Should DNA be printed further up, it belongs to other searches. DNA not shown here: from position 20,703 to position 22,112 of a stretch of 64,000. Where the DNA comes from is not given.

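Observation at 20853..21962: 369-aa AT-rich orphan with HEPN-like RNxxxH motif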

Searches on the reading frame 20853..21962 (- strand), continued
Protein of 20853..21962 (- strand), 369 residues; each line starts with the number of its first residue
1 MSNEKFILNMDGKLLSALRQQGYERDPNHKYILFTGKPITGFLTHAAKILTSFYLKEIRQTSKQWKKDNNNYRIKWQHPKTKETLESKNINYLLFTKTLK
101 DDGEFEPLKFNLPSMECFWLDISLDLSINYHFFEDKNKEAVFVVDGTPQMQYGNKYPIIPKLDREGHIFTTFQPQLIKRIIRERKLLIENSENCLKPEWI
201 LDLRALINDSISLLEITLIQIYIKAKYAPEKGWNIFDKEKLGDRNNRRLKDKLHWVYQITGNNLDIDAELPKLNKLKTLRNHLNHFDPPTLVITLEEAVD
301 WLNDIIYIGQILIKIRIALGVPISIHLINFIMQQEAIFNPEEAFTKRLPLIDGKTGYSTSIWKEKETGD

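Call 23: fold_search(model_id=the predicted structure, library=viral)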
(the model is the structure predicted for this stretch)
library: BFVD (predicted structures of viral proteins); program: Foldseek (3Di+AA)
matches with E <= 10: 37; with E <= 0.001: 0
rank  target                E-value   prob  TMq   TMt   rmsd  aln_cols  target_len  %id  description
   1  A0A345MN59            2.1e+00  0.01  0.09  0.08  27.9       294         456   13  (no name in the UniProt tables at hand)
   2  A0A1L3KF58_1          2.6e+00  0.01  0.09  0.05  21.5       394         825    9  Uncharacterized protein [Hubei toti-like virus 18]
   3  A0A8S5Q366            3.2e+00  0.01  0.09  0.07  23.3       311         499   11  DNA-directed DNA polymerase (Fragment) [Myoviridae sp. ctMYT7]
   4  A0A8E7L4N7            3.8e+00  0.04  0.14  0.17  17.7       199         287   13  (no name in the UniProt tables at hand)
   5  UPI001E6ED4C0         4.2e+00  0.09  0.17  0.29   9.0       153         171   10  (no name look-up for this kind of identifier)
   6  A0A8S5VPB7            4.2e+00  0.02  0.09  0.17  18.0       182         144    9  (no name in the UniProt tables at hand)
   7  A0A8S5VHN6            4.2e+00  0.01  0.07  0.13  20.0       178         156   13  Uncharacterized protein [Myoviridae sp. ctCYN4]
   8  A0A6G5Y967            4.2e+00  0.01  0.06  0.11  29.0       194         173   13  (no name in the UniProt tables at hand)
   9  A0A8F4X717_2          4.2e+00  0.01  0.12  0.05  20.8       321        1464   13  Polyprotein (Fragment) [Rhizoctonia solani endornavirus 10]
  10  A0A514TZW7            4.5e+00  0.13  0.21  0.26  10.1       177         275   10  (no name in the UniProt tables at hand)
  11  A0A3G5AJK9            4.5e+00  0.03  0.11  0.12  17.4       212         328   12  Uncharacterized protein [Sylvanvirus sp.]
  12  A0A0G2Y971            4.7e+00  0.01  0.08  0.13  21.2       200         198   13  Uncharacterized protein [Acanthamoeba polyphaga mimivirus Kroon]
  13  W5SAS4                4.7e+00  0.01  0.12  0.10  20.3       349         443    8  Uncharacterized protein [Pithovirus sibericum]
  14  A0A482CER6            4.7e+00  0.01  0.08  0.04  15.9       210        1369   13  Capsid protein [Solenopsis midden virus]
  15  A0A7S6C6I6            4.9e+00  0.01  0.07  0.05  28.9       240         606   12  (no name in the UniProt tables at hand)
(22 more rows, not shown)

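Call 24: find_related_loci(query=A1, collection=genome_contigs, flank=8000)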
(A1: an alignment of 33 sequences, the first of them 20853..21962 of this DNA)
Query A1 (369 aa) in genome_contigs; peptide patterns used: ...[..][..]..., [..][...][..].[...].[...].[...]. (x = any residue, [..] = any of these).
247 stretches matched a pattern; 38 encode a relative of the query (tblastn E <= 1e-3); 38 distinct loci.
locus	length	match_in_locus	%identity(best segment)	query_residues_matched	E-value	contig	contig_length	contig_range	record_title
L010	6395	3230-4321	59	1-366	7e-141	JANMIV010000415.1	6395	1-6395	MAG: Bacteroidota bacterium isolate OTE_70_concoct_158_sub OTE_70_k141_1500125, whole genome shotgun sequence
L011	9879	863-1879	47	26-366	2e-105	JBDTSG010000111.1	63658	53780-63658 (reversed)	MAG: Flavobacteriales bacterium isolate cluster3_bin.265 NODE_996_length_63658_cov_7.526154, whole genome shotgun sequen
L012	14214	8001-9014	47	29-369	3e-102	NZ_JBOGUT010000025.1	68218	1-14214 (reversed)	MAG: Flavobacterium sp. isolate SE1527_metabat2.bin.6 NODE_75_length_68218_cov_2.949538, whole genome shotgun sequence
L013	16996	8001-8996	47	28-362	3e-100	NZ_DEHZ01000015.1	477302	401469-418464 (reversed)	MAG: Flavobacterium sp. UBA2787 UBA2787_contig_1900, whole genome shotgun sequence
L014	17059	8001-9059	46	6-362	1e-99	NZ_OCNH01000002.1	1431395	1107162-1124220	Spirosoma fluviale strain DSM 29961, whole genome shotgun sequence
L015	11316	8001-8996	48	29-364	8e-99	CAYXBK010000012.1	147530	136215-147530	MAG TPA_asm: uncultured Chitinophagales bacterium isolate SRP173033_co1_49 genome assembly, contig: NODE_121_length_1475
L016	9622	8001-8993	50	29-362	6e-99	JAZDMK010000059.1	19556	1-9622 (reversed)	MAG: Bacteroidota bacterium isolate MEGAHIT-group-0.646 k141_2308163, whole genome shotgun sequence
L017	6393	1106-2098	48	28-362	4e-97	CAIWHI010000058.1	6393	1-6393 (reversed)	MAG: uncultured Bacteroidetes bacterium isolate Kiruna_bin-03880 genome assembly, contig: bin-03880:0058/1039, whole gen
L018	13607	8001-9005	49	29-364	5e-97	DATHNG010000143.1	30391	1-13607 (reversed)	MAG TPA_asm: Bacteroidia bacterium isolate SMAG_U12652 k141_2614581, whole genome shotgun sequence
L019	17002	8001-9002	47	29-365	2e-95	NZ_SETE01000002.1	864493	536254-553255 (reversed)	Brumimicrobium glaciale strain IC156 IC156_contig02, whole genome shotgun sequence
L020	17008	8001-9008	46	26-362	6e-95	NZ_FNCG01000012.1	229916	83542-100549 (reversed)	Mucilaginibacter gossypii strain Gh-67, whole genome shotgun sequence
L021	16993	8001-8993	47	28-362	5e-95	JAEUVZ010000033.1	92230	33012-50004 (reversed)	MAG: Flavipsychrobacter sp. isolate new MAG-394 k141_3578251, whole genome shotgun sequence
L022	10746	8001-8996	47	27-362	5e-92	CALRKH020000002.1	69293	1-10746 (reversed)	MAG: Asaia bogorensis isolate JJ-K1K20-67-012-mx-bin583 genome assembly, contig: JJ-SK61-17-C108, whole genome shotgun s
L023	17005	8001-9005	43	27-366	8e-90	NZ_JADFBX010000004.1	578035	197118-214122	Pedobacter sp. MC2016-24 Contig_04, whole genome shotgun sequence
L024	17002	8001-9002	44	27-365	3e-88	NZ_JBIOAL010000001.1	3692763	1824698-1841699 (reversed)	Pedobacter sp. UC225_61 contig_2_Pedobacter, whole genome shotgun sequence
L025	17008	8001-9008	42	22-363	3e-85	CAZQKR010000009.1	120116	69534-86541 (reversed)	MAG TPA_asm: uncultured Saprospiraceae bacterium isolate binchicken_co22_114 genome assembly, contig: NODE_148_length_12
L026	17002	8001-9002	46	26-362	3e-90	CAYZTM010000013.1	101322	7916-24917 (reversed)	MAG TPA_asm: uncultured Flavipsychrobacter sp. isolate SRP263991_co5_636 genome assembly, contig: NODE_479_length_101322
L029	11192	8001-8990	38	24-363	3e-71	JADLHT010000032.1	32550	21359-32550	MAG: Saprospiraceae bacterium isolate SJ486 c_000000900020, whole genome shotgun sequence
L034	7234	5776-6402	41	156-362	5e-47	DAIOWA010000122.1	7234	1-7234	MAG TPA_asm: Pyrinomonadaceae bacterium isolate CTOTU26047 NODE_1571_length_7234_cov_2.766263, whole genome shotgun sequ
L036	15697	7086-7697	42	156-357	8e-46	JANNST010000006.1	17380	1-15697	MAG: Chloracidobacterium sp. isolate SOY_31_metabat_163 SOY_31_k141_2190309, whole genome shotgun sequence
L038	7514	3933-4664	32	74-322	1e-42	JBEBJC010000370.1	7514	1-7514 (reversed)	MAG: Myxococcota bacterium isolate SF1_9 NODE_6089_length_7514_cov_5.429804, whole genome shotgun sequence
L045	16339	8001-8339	46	250-362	1e-27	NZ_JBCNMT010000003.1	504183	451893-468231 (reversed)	MAG: Pedobacter sp. isolate SMAGNO82 Contig3, whole genome shotgun sequence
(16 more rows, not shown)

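Call 25: find_related_loci(query=A1, collection=viral_contigs, flank=8000)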
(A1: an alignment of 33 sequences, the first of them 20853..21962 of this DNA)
Query A1 (369 aa) in viral_contigs; peptide patterns used: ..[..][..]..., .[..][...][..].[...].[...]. (x = any residue, [..] = any of these).
119 stretches matched a pattern; 1 encode a relative of the query (tblastn E <= 1e-3); 1 distinct loci.
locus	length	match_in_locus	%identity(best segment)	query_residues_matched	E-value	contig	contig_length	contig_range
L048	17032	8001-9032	39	14-362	2e-73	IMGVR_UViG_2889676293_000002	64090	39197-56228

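Call 30: search_protein_families(library=pfam, alignment_id=A2, max_evalue=0.00001)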
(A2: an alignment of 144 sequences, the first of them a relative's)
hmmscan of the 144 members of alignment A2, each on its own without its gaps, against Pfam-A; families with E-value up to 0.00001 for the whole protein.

A. member 1, L001:6521-7318:+ (265 aa): 0 families

B. families by the number of members that match (of 144 scanned): 158 families (the first 25 are shown)
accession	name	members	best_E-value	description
PF00133.28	tRNA-synt_1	2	1.5e-129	tRNA synthetases class I (I, L, M and V)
PF01642.28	MM_CoA_mutase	2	5.3e-118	Methylmalonyl-CoA mutase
PF02384.22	N6_Mtase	2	1e-100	N-6 DNA Methylase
PF03308.22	MeaB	2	5.2e-43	Methylmalonyl Co-A mutase-associated GTPase MeaB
PF18818.7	MPTase-PolyVal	2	6.4e-43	Zincin-like metallopeptidase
PF08264.19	Anticodon_1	2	1.2e-40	Anticodon-binding domain of tRNA ligase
PF01288.25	HPPK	2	6e-39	7,8-dihydro-6-hydroxymethylpterin-pyrophosphokinase (HPPK)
PF08401.16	ArdcN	2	8.8e-35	N-terminal domain of anti-restriction factor ArdC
PF00239.26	Resolvase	2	3.9e-31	Resolvase, N terminal domain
PF09334.17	tRNA-synt_1g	2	1.8e-25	tRNA synthetases class I (M)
PF00072.30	Response_reg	2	6e-20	Response regulator receiver domain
PF05368.20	NmrA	2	6.8e-19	NmrA-like family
PF00583.31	Acetyltransf_1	2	6e-15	Acetyltransferase (GNAT) family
PF10458.14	Val_tRNA-synt_C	2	3.8e-13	Valyl tRNA synthetase tRNA binding arm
PF02310.24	B12-binding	2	1.5e-11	B12 binding domain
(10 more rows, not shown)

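Call 31: search_protein_families(library=padloc, alignment_id=A2, max_evalue=0.00001)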
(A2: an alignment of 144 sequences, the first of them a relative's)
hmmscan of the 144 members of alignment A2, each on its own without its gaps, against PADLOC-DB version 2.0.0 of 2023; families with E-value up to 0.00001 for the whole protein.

A. member 1, L001:6521-7318:+ (265 aa): 0 families

B. families by the number of members that match (of 144 scanned): 170 families (the first 25 are shown)
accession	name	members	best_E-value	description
PDLC04134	mad2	3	1.9e-56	mads_2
PDLC04994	PDC-S31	2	1.7e-62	-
PDLC03021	MTase_I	2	1.3e-58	Type I methyltransferase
PDLC04990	PDC-S31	2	4e-54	-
PDLC04991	PDC-S31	2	1.6e-24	-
PDLC04992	PDC-S31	2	7.5e-14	-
PDLC03335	MTase_II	2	8e-11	Type II methyltransferase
PDLC03598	REase_MTase_IIG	1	0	Type IIG restriction enzyme-methyltransferase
PDLC03597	REase_MTase_IIG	1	0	Type IIG restriction enzyme-methyltransferase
PDLC03051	REase_MTase_I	1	0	Type I restriction enzyme-methyltransferase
PDLC03039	MTase_I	1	8.4e-165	Type I methyltransferase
PDLC03038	MTase_I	1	6.2e-159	Type I methyltransferase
PDLC00786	Cyclase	1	1.8e-122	oligonucleotide-cyclase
PDLC03031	MTase_I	1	5.2e-116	Type I methyltransferase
PDLC03621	REase_MTase_IIG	1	1.1e-111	Type IIG restriction enzyme-methyltransferase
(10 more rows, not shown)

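Call 38: search_protein_families(library=pfam, proteins=[P0144, P0197, P0202, P0185, P0164, P0146, P0139, P0127, P0160, P0190], max_evalue=10)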
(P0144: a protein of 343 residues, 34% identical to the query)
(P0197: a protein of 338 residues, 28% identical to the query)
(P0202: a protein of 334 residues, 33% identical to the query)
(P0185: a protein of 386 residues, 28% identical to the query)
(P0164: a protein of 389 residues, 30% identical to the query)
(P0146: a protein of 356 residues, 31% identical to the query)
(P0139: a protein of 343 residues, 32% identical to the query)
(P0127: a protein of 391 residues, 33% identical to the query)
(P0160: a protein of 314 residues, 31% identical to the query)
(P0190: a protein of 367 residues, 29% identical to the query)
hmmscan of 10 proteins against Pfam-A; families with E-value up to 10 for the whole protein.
P0144 (343 aa): 0 families

P0197 (338 aa): 0 families

P0202 (334 aa): 0 families

P0185 (386 aa): 0 families

P0164 (389 aa): 0 families

P0146 (356 aa): 0 families

P0139 (343 aa): 1 family
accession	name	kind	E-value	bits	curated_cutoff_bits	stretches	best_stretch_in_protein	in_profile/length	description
PF08383.16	Maf_N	-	0.057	13.6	27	1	261-278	15-32/34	Maf N-terminal region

P0127 (391 aa): 0 families

P0160 (314 aa): 0 families

P0190 (367 aa): 1 family
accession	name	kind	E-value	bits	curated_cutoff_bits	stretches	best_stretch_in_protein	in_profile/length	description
PF10151.14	TMEM214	-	0.071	12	27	1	184-219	119-156/660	TMEM214, C-terminal, caspase 4 activator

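Call 39: search_protein_families(library=padloc, proteins=[P0144, P0197, P0202, P0185, P0164, P0146, P0139, P0127, P0160, P0190], max_evalue=10)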
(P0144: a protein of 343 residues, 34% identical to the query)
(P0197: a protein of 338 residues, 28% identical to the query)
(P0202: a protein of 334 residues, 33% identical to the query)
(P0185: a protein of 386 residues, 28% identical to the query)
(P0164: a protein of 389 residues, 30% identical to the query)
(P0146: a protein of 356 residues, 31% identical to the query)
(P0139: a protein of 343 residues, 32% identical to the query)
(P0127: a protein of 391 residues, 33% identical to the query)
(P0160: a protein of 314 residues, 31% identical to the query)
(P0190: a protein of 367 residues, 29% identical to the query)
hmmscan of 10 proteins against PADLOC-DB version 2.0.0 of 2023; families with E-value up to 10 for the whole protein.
P0144 (343 aa): 0 families

P0197 (338 aa): 0 families

P0202 (334 aa): 0 families

P0185 (386 aa): 0 families

P0164 (389 aa): 0 families

P0146 (356 aa): 0 families

P0139 (343 aa): 0 families

P0127 (391 aa): 0 families

P0160 (314 aa): 0 families

P0190 (367 aa): 0 families

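Call 41: list_cluster_members(proteins=[P0144, P0001])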
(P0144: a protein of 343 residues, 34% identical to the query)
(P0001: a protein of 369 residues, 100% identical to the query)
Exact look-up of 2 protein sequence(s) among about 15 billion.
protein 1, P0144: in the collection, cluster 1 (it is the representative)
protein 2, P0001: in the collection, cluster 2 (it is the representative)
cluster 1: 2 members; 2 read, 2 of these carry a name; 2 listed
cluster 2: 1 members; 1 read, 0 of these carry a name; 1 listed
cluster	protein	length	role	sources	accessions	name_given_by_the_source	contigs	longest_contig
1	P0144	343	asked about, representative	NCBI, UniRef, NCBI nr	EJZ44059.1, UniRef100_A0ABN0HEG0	hypothetical protein LEP1GSC178_2017 [Leptospira licerasiae str. MMD4847] | ApeA N-terminal domain-containing protein n=2 Tax=Leptospira licerasiae TaxID=447106 ...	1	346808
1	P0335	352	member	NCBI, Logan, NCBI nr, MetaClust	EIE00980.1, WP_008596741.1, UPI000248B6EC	hypothetical protein [Leptospira licerasiae] | status=active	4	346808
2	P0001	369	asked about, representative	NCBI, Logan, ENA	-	-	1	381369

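Call 59: find_encoding_contigs(protein=P0001, flank=10000, max_places=2)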
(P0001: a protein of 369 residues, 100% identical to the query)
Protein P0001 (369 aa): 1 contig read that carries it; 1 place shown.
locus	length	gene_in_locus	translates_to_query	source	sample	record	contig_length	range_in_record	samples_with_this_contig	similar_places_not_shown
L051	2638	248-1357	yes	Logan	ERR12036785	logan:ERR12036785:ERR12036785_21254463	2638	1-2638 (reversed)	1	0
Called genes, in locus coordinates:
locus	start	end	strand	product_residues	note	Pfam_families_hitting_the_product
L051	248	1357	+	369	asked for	-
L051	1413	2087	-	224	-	-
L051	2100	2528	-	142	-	-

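Call 66: find_encoding_contigs(protein=P0002, flank=8000, max_places=2)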
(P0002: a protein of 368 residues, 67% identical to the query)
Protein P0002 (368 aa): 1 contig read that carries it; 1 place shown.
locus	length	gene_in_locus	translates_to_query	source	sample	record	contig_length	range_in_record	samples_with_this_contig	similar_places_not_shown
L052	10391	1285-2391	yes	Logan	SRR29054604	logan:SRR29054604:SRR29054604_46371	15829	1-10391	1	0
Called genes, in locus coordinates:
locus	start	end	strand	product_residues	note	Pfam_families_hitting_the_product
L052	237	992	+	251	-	-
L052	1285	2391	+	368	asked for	-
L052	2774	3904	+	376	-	PF13776:DUF4172, PF02661:Fic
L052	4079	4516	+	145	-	-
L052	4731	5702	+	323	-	PF09719:C_GCAxxG_C_C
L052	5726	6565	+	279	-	PF09719:C_GCAxxG_C_C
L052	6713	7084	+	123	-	PF08818:DUF1801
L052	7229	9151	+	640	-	PF12836:HHH_3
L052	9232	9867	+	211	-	PF00657:Lipase_GDSL, PF13472:Lipase_GDSL_2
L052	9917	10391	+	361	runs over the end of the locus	PF01757:Acyl_transf_3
